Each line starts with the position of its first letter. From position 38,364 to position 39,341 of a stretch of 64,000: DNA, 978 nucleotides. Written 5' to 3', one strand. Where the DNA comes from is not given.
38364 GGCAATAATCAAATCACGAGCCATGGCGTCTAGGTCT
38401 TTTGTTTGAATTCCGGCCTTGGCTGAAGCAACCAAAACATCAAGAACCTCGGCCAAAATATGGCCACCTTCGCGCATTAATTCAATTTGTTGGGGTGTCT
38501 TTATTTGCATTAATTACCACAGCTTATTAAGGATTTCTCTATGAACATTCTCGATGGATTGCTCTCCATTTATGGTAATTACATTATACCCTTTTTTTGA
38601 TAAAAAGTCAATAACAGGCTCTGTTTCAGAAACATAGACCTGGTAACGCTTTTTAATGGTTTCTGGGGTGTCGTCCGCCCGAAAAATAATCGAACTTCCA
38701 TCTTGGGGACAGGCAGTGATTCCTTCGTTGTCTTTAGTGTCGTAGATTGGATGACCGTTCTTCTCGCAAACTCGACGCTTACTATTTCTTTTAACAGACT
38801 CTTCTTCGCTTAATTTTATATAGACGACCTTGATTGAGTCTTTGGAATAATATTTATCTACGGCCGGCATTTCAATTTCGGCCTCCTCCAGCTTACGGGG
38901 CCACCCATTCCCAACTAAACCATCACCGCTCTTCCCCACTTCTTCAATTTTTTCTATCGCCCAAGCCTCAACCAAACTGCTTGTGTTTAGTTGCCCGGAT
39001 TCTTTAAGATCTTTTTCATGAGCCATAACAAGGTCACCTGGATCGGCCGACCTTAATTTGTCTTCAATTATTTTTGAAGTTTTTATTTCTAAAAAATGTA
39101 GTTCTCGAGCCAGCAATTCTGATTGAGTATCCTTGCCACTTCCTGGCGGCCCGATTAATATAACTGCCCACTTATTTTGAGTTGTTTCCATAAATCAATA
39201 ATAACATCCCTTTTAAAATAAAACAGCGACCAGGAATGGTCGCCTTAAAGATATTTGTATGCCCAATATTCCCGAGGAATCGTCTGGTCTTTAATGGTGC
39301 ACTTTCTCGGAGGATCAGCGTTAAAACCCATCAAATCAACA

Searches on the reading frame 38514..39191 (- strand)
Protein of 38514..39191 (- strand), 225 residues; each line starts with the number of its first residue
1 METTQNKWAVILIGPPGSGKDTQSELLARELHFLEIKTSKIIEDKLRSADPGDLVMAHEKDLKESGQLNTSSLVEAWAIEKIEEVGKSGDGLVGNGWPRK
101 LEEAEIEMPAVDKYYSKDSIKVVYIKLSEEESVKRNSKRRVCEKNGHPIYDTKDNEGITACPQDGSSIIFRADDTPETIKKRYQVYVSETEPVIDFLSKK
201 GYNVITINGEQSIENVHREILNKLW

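Call 81: search_protein_families(library=pfam, proteins=[window:38514-39191:-], max_evalue=0.001)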
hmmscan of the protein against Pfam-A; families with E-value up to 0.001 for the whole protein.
window:38514-39191:- (225 aa): 4 families
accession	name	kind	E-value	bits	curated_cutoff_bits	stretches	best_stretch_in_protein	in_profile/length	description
PF00406.28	ADK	-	2.3e-18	67.2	26.8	1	12-201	1-150/151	Adenylate kinase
PF13207.12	AAA_17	-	9.4e-10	39.3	27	1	13-140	1-123/136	AAA domain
PF13671.12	AAA_33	-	7.6e-06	26.7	27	1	10-140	2-119/143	AAA domain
PF13238.12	AAA_18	-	1.4e-05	26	29.4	1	10-144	1-116/128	AAA domain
